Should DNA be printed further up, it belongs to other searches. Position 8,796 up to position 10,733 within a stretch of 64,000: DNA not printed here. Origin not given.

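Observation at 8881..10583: GlmM fused to an XRE-type HTH, preceded by tandem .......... repeats.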

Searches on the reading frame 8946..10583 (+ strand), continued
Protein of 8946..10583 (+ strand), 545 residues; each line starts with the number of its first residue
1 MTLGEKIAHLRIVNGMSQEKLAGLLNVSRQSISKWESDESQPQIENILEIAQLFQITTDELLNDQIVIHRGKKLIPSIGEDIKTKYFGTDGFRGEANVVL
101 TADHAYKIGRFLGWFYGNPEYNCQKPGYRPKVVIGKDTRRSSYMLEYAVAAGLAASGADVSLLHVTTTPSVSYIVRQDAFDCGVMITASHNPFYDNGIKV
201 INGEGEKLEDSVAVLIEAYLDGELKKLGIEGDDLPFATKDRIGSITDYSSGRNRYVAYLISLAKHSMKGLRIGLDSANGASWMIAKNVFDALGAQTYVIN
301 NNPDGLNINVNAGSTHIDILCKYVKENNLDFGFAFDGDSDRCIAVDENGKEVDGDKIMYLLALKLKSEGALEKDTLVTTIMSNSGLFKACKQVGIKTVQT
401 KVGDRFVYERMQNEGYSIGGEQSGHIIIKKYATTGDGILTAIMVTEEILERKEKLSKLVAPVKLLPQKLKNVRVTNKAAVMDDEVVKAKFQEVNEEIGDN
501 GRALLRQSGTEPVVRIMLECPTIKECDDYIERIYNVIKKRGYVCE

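Call 28: find_homologous_proteins(query=L019:6001-7620:+, max_evalue=1e-10)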
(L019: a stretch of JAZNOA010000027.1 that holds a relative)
Query L019:6001-7620:+ (540 aa): 8000 proteins with E <= 1e-10 among 8000 candidates; the best 120 are listed.
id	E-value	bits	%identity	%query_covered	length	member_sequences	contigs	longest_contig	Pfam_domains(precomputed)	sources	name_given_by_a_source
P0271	0.0e+0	1212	100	100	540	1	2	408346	PF02878.23,PF00408.27,PF12844.14,PF01381.29,PF02879.23,PF13560.13,PF02880.23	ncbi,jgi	jgi:phosphoglucosamine mutase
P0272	0.0e+0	1211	100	100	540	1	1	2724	PF02878.23,PF00408.27,PF12844.14,PF01381.29,PF02879.23,PF13560.13,PF02880.23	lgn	-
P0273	0.0e+0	1210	100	100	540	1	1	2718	PF02878.23,PF00408.27,PF12844.14,PF01381.29,PF02879.23,PF13560.13,PF02880.23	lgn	-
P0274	0.0e+0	1210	100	100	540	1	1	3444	PF02878.23,PF00408.27,PF12844.14,PF01381.29,PF02879.23,PF13560.13,PF02880.23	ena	-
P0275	0.0e+0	1210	100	100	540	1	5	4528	PF02878.23,PF00408.27,PF12844.14,PF01381.29,PF02879.23,PF13560.13,PF02880.23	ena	-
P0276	0.0e+0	1210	100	100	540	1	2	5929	PF02878.23,PF00408.27,PF12844.14,PF01381.29,PF02879.23,PF13560.13,PF02880.23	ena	-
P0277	0.0e+0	1210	100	100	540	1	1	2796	PF02878.23,PF00408.27,PF12844.14,PF01381.29,PF02879.23,PF13560.13,PF02880.23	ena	-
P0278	0.0e+0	1209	100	100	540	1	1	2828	PF02878.23,PF00408.27,PF12844.14,PF01381.29,PF02879.23,PF07022.20,PF13560.13,PF02880.23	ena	-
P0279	0.0e+0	1209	100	100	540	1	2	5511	PF02878.23,PF00408.27,PF12844.14,PF01381.29,PF02879.23,PF13560.13,PF02880.23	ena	-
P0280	0.0e+0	1208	100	100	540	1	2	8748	PF02878.23,PF00408.27,PF12844.14,PF01381.29,PF02879.23,PF13560.13,PF02880.23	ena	-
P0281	0.0e+0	1208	99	100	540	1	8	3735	PF02878.23,PF00408.27,PF12844.14,PF01381.29,PF02879.23,PF13560.13,PF02880.23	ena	-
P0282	0.0e+0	1208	100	100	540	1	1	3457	PF02878.23,PF00408.27,PF12844.14,PF01381.29,PF02879.23,PF13560.13,PF02880.23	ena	-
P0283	0.0e+0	1207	99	100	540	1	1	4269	PF02878.23,PF00408.27,PF12844.14,PF01381.29,PF02879.23,PF13560.13,PF02880.23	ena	-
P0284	0.0e+0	1207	99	100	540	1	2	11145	PF02878.23,PF00408.27,PF12844.14,PF01381.29,PF02879.23,PF13560.13,PF02880.23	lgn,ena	-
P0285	0.0e+0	1207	99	100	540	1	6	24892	PF02878.23,PF00408.27,PF12844.14,PF01381.29,PF02879.23,PF13560.13,PF02880.23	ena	-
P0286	0.0e+0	1206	99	100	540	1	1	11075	PF02878.23,PF00408.27,PF12844.14,PF01381.29,PF02879.23,PF13560.13,PF02880.23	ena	-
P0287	0.0e+0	1206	99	100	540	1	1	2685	PF02878.23,PF00408.27,PF12844.14,PF01381.29,PF02879.23,PF13560.13,PF02880.23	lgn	-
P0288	0.0e+0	1205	99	100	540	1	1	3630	PF02878.23,PF00408.27,PF12844.14,PF01381.29,PF02879.23,PF13560.13,PF02880.23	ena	-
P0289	0.0e+0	1204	99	100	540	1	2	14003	PF02878.23,PF00408.27,PF12844.14,PF01381.29,PF02879.23,PF13560.13,PF02880.23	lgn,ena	-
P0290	0.0e+0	1204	99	100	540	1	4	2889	PF02878.23,PF00408.27,PF12844.14,PF01381.29,PF02879.23,PF13560.13,PF02880.23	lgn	-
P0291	0.0e+0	1204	99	100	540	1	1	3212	PF02878.23,PF00408.27,PF12844.14,PF01381.29,PF02879.23,PF13560.13,PF02880.23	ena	-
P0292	0.0e+0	1204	99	100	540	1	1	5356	PF02878.23,PF00408.27,PF12844.14,PF01381.29,PF02879.23,PF13560.13,PF02880.23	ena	-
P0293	0.0e+0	1204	99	100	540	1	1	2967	PF02878.23,PF00408.27,PF12844.14,PF01381.29,PF02879.23,PF13560.13,PF02880.23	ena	-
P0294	0.0e+0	1202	99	100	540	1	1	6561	PF02878.23,PF00408.27,PF12844.14,PF01381.29,PF02879.23,PF13560.13,PF02880.23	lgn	-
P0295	0.0e+0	1202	99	100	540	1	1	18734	PF02878.23,PF00408.27,PF12844.14,PF01381.29,PF02879.23,PF13560.13,PF02880.23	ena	-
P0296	0.0e+0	1201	98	100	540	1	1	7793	PF02878.23,PF00408.27,PF12844.14,PF01381.29,PF02879.23,PF13560.13,PF02880.23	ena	-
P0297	0.0e+0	1199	99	100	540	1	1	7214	PF02878.23,PF00408.27,PF12844.14,PF01381.29,PF02879.23,PF13560.13,PF02880.23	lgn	-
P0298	0.0e+0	1197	99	100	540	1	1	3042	PF02878.23,PF00408.27,PF12844.14,PF01381.29,PF02879.23,PF13560.13,PF02880.23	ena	-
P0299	0.0e+0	1195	98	100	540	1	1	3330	PF02878.23,PF00408.27,PF12844.14,PF01381.29,PF02879.23,PF13560.13,PF02880.23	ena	-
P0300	0.0e+0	1192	98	100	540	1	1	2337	PF02878.23,PF00408.27,PF12844.14,PF01381.29,PF02879.23,PF13560.13,PF02880.23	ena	-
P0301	0.0e+0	1191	98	100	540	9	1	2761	PF02878.23,PF00408.27,PF12844.14,PF01381.29,PF02879.23,PF02880.23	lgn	-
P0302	0.0e+0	1188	98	100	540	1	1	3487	PF02878.23,PF00408.27,PF12844.14,PF01381.29,PF02879.23,PF13560.13,PF02880.23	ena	-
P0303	0.0e+0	1187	98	100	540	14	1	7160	PF02878.23,PF00408.27,PF12844.14,PF01381.29,PF02879.23,PF13560.13,PF02880.23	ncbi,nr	ncbi:MAG: phosphoglucosamine mutase [Acutalibacteraceae bacterium]|nr:phosphoglucosamine mutase [Acu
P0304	0.0e+0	1185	97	100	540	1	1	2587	PF02878.23,PF00408.27,PF12844.14,PF01381.29,PF02879.23,PF02880.23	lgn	-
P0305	0.0e+0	1184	98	100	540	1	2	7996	PF02878.23,PF00408.27,PF12844.14,PF01381.29,PF02879.23,PF13560.13,PF02880.23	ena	-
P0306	0.0e+0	1183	98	100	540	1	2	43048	PF02878.23,PF00408.27,PF12844.14,PF01381.29,PF02879.23,PF13560.13,PF02880.23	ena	-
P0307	0.0e+0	1182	98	100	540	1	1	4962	PF02878.23,PF00408.27,PF12844.14,PF01381.29,PF02879.23,PF13560.13,PF02880.23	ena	-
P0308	0.0e+0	1181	97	100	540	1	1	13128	PF02878.23,PF00408.27,PF12844.14,PF01381.29,PF02879.23,PF13560.13,PF02880.23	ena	-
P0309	0.0e+0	1181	97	100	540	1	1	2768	PF02878.23,PF00408.27,PF12844.14,PF01381.29,PF02879.23,PF02880.23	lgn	-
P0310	0.0e+0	1111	92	100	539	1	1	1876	PF02878.23,PF00408.27,PF12844.14,PF01381.29,PF02879.23,PF07022.20,PF13560.13,PF02880.23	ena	-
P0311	0.0e+0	1099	89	100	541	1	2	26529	PF02878.23,PF00408.27,PF12844.14,PF01381.29,PF02879.23,PF07022.20,PF13560.13,PF02880.23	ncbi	-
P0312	0.0e+0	1099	89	100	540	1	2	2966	PF02878.23,PF00408.27,PF12844.14,PF01381.29,PF02879.23,PF07022.20,PF13560.13,PF02880.23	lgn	-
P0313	0.0e+0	1098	91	100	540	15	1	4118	PF02878.23,PF00408.27,PF12844.14,PF01381.29,PF02879.23,PF07022.20,PF13560.13,PF02880.23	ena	-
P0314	0.0e+0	1096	90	100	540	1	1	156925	PF02878.23,PF00408.27,PF12844.14,PF01381.29,PF02879.23,PF07022.20,PF13560.13,PF02880.23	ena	-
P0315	0.0e+0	1094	89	100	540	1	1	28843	PF02878.23,PF00408.27,PF12844.14,PF01381.29,PF02879.23,PF07022.20,PF13560.13,PF02880.23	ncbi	-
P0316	0.0e+0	1092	88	100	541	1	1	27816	PF02878.23,PF00408.27,PF12844.14,PF01381.29,PF02879.23,PF07022.20,PF13560.13,PF02880.23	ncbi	-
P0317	0.0e+0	1091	90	100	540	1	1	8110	PF02878.23,PF00408.27,PF12844.14,PF01381.29,PF02879.23,PF13560.13,PF02880.23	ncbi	-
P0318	0.0e+0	1088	89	100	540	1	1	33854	PF02878.23,PF00408.27,PF12844.14,PF01381.29,PF02879.23,PF13560.13,PF02880.23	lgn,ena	-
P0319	0.0e+0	1088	89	100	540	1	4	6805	PF02878.23,PF00408.27,PF12844.14,PF01381.29,PF02879.23,PF13560.13,PF02880.23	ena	-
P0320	0.0e+0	1087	88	100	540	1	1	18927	PF02878.23,PF00408.27,PF12844.14,PF01381.29,PF02879.23,PF13560.13,PF02880.23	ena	-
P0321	0.0e+0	1086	89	100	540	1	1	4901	PF02878.23,PF00408.27,PF12844.14,PF01381.29,PF02879.23,PF13560.13,PF02880.23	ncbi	-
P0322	0.0e+0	1086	89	100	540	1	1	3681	PF02878.23,PF00408.27,PF12844.14,PF01381.29,PF02879.23,PF13560.13,PF02880.23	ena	-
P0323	0.0e+0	1085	89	100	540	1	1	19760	PF02878.23,PF00408.27,PF12844.14,PF01381.29,PF02879.23,PF13560.13,PF02880.23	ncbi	-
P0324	0.0e+0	1085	89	100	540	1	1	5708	PF02878.23,PF00408.27,PF12844.14,PF01381.29,PF02879.23,PF13560.13,PF02880.23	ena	-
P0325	0.0e+0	1084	88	100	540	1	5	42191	PF02878.23,PF00408.27,PF12844.14,PF01381.29,PF02879.23,PF13560.13,PF02880.23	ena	-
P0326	0.0e+0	1084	88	100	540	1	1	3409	PF02878.23,PF00408.27,PF12844.14,PF01381.29,PF02879.23,PF07022.20,PF13560.13,PF02880.23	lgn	-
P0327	0.0e+0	1083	89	100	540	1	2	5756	PF02878.23,PF00408.27,PF12844.14,PF01381.29,PF02879.23,PF13560.13,PF02880.23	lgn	-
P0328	0.0e+0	1083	88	100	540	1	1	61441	PF02878.23,PF00408.27,PF12844.14,PF01381.29,PF02879.23,PF13560.13,PF02880.23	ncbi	-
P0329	0.0e+0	1083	89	100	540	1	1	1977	PF02878.23,PF00408.27,PF12844.14,PF01381.29,PF02879.23,PF13560.13,PF02880.23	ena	-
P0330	0.0e+0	1083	89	100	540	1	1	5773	PF02878.23,PF00408.27,PF12844.14,PF01381.29,PF02879.23,PF13560.13,PF02880.23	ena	-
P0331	0.0e+0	1083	89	100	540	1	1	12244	PF02878.23,PF00408.27,PF12844.14,PF01381.29,PF02879.23,PF13560.13,PF02880.23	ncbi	-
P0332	0.0e+0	1082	89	100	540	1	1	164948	PF02878.23,PF00408.27,PF12844.14,PF01381.29,PF02879.23,PF13560.13,PF02880.23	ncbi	-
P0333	0.0e+0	1082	89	100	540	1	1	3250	PF02878.23,PF00408.27,PF12844.14,PF01381.29,PF02879.23,PF13560.13,PF02880.23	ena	-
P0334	0.0e+0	1082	89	100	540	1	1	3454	PF02878.23,PF00408.27,PF12844.14,PF01381.29,PF02879.23,PF13560.13,PF02880.23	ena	-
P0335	0.0e+0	1082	88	100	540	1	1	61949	PF02878.23,PF00408.27,PF12844.14,PF01381.29,PF02879.23,PF13560.13,PF02880.23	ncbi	-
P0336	0.0e+0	1082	88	100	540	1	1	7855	PF02878.23,PF00408.27,PF12844.14,PF01381.29,PF02879.23,PF13560.13,PF02880.23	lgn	-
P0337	0.0e+0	1082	89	100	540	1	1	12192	PF02878.23,PF00408.27,PF12844.14,PF01381.29,PF02879.23,PF13560.13,PF02880.23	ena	-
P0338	0.0e+0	1082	88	100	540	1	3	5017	PF02878.23,PF00408.27,PF12844.14,PF01381.29,PF02879.23,PF13560.13,PF02880.23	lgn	-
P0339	0.0e+0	1081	88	100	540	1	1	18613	PF02878.23,PF00408.27,PF12844.14,PF01381.29,PF02879.23,PF13560.13,PF02880.23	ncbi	-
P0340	0.0e+0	1081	89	100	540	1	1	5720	PF02878.23,PF00408.27,PF12844.14,PF01381.29,PF02879.23,PF13560.13,PF02880.23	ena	-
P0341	0.0e+0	1081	88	100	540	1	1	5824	PF02878.23,PF00408.27,PF12844.14,PF01381.29,PF02879.23,PF13560.13,PF02880.23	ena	-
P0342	0.0e+0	1079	89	100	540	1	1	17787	PF02878.23,PF00408.27,PF12844.14,PF01381.29,PF02879.23,PF13560.13,PF02880.23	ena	-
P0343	0.0e+0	1079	88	100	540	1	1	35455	PF02878.23,PF00408.27,PF12844.14,PF01381.29,PF02879.23,PF13560.13,PF02880.23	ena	-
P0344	0.0e+0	1079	88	100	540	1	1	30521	PF02878.23,PF00408.27,PF12844.14,PF01381.29,PF02879.23,PF13560.13,PF02880.23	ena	-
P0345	0.0e+0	1079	89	100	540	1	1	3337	PF02878.23,PF00408.27,PF12844.14,PF01381.29,PF02879.23,PF13560.13,PF02880.23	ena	-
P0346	0.0e+0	1078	88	100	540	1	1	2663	PF02878.23,PF00408.27,PF12844.14,PF01381.29,PF02879.23,PF07022.20,PF13560.13,PF02880.23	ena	-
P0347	0.0e+0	1078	89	100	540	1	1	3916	PF02878.23,PF00408.27,PF12844.14,PF01381.29,PF02879.23,PF13560.13,PF02880.23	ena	-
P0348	0.0e+0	1078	88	100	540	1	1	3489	PF02878.23,PF00408.27,PF12844.14,PF01381.29,PF02879.23,PF13560.13,PF02880.23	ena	-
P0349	0.0e+0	1077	88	100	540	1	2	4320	PF02878.23,PF00408.27,PF12844.14,PF01381.29,PF02879.23,PF13560.13,PF02880.23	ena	-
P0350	0.0e+0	1076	88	100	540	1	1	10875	PF02878.23,PF00408.27,PF12844.14,PF01381.29,PF02879.23,PF13560.13,PF02880.23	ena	-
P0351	0.0e+0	1076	88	100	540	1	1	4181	PF02878.23,PF00408.27,PF12844.14,PF01381.29,PF02879.23,PF13560.13,PF02880.23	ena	-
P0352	0.0e+0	1075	87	100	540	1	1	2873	PF02878.23,PF00408.27,PF12844.14,PF01381.29,PF02879.23,PF13560.13,PF02880.23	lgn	-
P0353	0.0e+0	1073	87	100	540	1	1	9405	PF02878.23,PF00408.27,PF12844.14,PF01381.29,PF02879.23,PF13560.13,PF02880.23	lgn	-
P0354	0.0e+0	1073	88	100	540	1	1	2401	PF02878.23,PF00408.27,PF12844.14,PF01381.29,PF02879.23,PF13560.13,PF02880.23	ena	-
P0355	0.0e+0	1072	88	100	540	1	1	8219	PF02878.23,PF00408.27,PF12844.14,PF01381.29,PF02879.23,PF13560.13,PF02880.23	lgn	-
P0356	0.0e+0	1072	88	100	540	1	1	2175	PF02878.23,PF00408.27,PF12844.14,PF01381.29,PF02879.23,PF13560.13,PF02880.23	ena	-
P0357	0.0e+0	1069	87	100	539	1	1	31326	PF02878.23,PF00408.27,PF12844.14,PF01381.29,PF02879.23,PF13560.13,PF02880.23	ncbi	-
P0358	0.0e+0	1068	86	100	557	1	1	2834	PF02878.23,PF00408.27,PF12844.14,PF01381.29,PF02879.23,PF07022.20,PF13560.13,PF02880.23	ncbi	-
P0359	0.0e+0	1068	87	100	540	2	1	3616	PF02878.23,PF00408.27,PF12844.14,PF01381.29,PF02879.23,PF13560.13,PF02880.23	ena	-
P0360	0.0e+0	1068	88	100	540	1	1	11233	PF02878.23,PF00408.27,PF12844.14,PF01381.29,PF02879.23,PF13560.13,PF13443.13,PF02880.23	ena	-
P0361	0.0e+0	1067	87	100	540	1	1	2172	PF02878.23,PF00408.27,PF12844.14,PF01381.29,PF02879.23,PF13560.13,PF02880.23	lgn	-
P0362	0.0e+0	1067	87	100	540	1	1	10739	PF02878.23,PF00408.27,PF12844.14,PF01381.29,PF02879.23,PF13560.13,PF02880.23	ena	-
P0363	0.0e+0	1067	89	99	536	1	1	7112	PF02878.23,PF00408.27,PF12844.14,PF01381.29,PF02879.23,PF13560.13,PF02880.23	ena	-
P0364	0.0e+0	1066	87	100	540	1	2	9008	PF02878.23,PF00408.27,PF12844.14,PF01381.29,PF02879.23,PF13560.13,PF02880.23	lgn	-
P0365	0.0e+0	1066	87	100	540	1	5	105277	PF02878.23,PF00408.27,PF12844.14,PF01381.29,PF02879.23,PF13560.13,PF02880.23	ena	-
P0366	0.0e+0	1065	87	100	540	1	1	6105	PF02878.23,PF00408.27,PF12844.14,PF01381.29,PF02879.23,PF13560.13,PF02880.23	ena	-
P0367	0.0e+0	1062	87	100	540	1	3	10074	PF02878.23,PF00408.27,PF12844.14,PF01381.29,PF02879.23,PF13560.13,PF02880.23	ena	-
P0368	0.0e+0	1062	87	100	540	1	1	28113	PF02878.23,PF00408.27,PF12844.14,PF01381.29,PF02879.23,PF13560.13,PF02880.23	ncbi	-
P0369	0.0e+0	1061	87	100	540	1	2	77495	PF02878.23,PF00408.27,PF12844.14,PF01381.29,PF02879.23,PF13560.13,PF02880.23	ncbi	-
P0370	0.0e+0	1060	86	100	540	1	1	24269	PF02878.23,PF00408.27,PF12844.14,PF01381.29,PF02879.23,PF07022.20,PF13560.13,PF13443.13,PF02880.23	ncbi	-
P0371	0.0e+0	1060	86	100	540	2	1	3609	PF02878.23,PF00408.27,PF12844.14,PF01381.29,PF02879.23,PF13560.13,PF02880.23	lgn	-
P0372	0.0e+0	1059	86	100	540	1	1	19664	PF02878.23,PF00408.27,PF12844.14,PF01381.29,PF02879.23,PF07022.20,PF13560.13,PF02880.23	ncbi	-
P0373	0.0e+0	1058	86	100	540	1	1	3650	PF02878.23,PF00408.27,PF12844.14,PF01381.29,PF02879.23,PF13560.13,PF02880.23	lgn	-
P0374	0.0e+0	1057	86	100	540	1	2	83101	PF02878.23,PF00408.27,PF12844.14,PF01381.29,PF02879.23,PF13560.13,PF02880.23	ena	-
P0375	0.0e+0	1056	86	100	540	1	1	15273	PF02878.23,PF00408.27,PF12844.14,PF01381.29,PF02879.23,PF13560.13,PF02880.23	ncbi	-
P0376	0.0e+0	1056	86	100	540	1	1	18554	PF02878.23,PF00408.27,PF12844.14,PF01381.29,PF02879.23,PF07022.20,PF13560.13,PF02880.23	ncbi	-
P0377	0.0e+0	1055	86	100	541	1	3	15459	PF02878.23,PF00408.27,PF12844.14,PF01381.29,PF02879.23,PF13560.13,PF02880.23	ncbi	-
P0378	0.0e+0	1055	86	100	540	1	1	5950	PF02878.23,PF00408.27,PF12844.14,PF01381.29,PF02879.23,PF13560.13,PF02880.23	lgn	-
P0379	0.0e+0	1055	86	100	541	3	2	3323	PF02878.23,PF00408.27,PF12844.14,PF01381.29,PF02879.23,PF13560.13,PF02880.23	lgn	-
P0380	0.0e+0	1055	85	100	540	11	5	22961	PF02878.23,PF00408.27,PF12844.14,PF01381.29,PF02879.23,PF13560.13,PF02880.23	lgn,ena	-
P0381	0.0e+0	1054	85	100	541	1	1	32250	PF02878.23,PF00408.27,PF12844.14,PF01381.29,PF02879.23,PF07022.20,PF13560.13,PF02880.23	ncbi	-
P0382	0.0e+0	1054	85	100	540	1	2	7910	PF02878.23,PF00408.27,PF12844.14,PF01381.29,PF02879.23,PF07022.20,PF13560.13,PF02880.23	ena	-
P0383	0.0e+0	1052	86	100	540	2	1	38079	PF02878.23,PF00408.27,PF12844.14,PF01381.29,PF02879.23,PF13560.13,PF02880.23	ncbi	-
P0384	0.0e+0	1051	85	99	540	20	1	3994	PF02878.23,PF00408.27,PF12844.14,PF01381.29,PF02879.23,PF13560.13,PF02880.23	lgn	-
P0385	0.0e+0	1050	85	100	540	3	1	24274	PF02878.23,PF00408.27,PF12844.14,PF01381.29,PF02879.23,PF13560.13,PF02880.23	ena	-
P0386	0.0e+0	1048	85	100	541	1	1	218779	PF02878.23,PF00408.27,PF12844.14,PF01381.29,PF02879.23,PF13560.13,PF02880.23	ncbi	-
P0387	0.0e+0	1047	84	100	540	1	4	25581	PF02878.23,PF00408.27,PF12844.14,PF01381.29,PF02879.23,PF13560.13,PF02880.23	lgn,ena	-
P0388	0.0e+0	1044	84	100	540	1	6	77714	PF02878.23,PF00408.27,PF12844.14,PF01381.29,PF02879.23,PF13560.13,PF02880.23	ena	-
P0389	0.0e+0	1044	85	100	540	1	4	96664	PF02878.23,PF00408.27,PF12844.14,PF01381.29,PF02879.23,PF07022.20,PF13560.13,PF02880.23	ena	-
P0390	0.0e+0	1042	84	100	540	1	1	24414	PF02878.23,PF00408.27,PF12844.14,PF01381.29,PF02879.23,PF13560.13,PF02880.23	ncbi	-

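Call 43: predict_structure(alignment_id=A1)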
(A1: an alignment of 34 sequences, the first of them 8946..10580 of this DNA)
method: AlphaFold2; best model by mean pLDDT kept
length: 545 residues; sequences in the alignment: 34
mean_pLDDT: 81.2   pTM: 0.72
mean pLDDT of the five models: 81.2, 79.8, 74.7, 70.3, 70.1
residues with pLDDT >= 90: 232; 70-90: 207; 50-70: 57; < 50: 49
segments of 3 or more residues with pLDDT < 50: 73-84, 88-98, 189-196, 303-313
pLDDT, mean of each block of 10 residues (from residue 1): 82 82 93 91 91 82 62 43 47 42 84 87 74 72 75 93 75 82 71 52 76 80 79 85 81 73 91 74 83 89 38 64 95 79 93 95 95 94 91 95 80 91 85 75 95 96 91 92 95 91 83 89 95 96 85
secondary structure, 60 per line:
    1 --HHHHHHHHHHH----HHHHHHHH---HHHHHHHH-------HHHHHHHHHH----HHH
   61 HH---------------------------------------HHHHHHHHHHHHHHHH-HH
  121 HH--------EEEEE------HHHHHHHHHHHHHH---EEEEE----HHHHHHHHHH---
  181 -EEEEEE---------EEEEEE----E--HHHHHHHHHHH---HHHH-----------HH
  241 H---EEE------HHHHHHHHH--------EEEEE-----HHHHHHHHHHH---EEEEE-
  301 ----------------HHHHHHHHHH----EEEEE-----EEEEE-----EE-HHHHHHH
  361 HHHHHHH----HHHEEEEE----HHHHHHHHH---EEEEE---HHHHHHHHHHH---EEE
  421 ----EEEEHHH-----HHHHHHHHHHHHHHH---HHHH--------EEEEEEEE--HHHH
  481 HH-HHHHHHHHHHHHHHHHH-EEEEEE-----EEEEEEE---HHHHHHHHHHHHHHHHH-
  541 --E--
elements in order: H3-13 H18-25 H29-36 H44-53 H58-62 H102-117 H119-122 E131-135 H142-155 E159-163 H168-177 E182-187 E197-202 H210-220 H224-227 E245-247 H254-262 E271-275 H281-291 E295-299 H317-326 E331-335 E341-345 H354-367 E375-379 H384-392 E396-400 H404-414 E418-420 E425-428 H437-451 H455-458 E467-474 H477-482 H484-500 E502-507 E513-519 H523-539
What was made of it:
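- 8946..9140 (+): XRE/Cro-C1-type HTH domain (residues 1-65), with recognition helix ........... Call 43: five helices, pLDDT 82-93.
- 9141..9197 (+): Linker (residues 66-84), predicted flexible. There is no start codon at the canonical GlmM N-terminus. Call 43: pLDDT about 42-62.
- On XRE / Cro-C1 HTH transcription factors (Pfam HTH_3, PF01381): Call 43: helices 3-13, 18-25, 29-36, 44-53 and 58-62, pLDDT 82-93.
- The HTH is a confident five-helix domain and the linker has low pLDDT (call 43).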
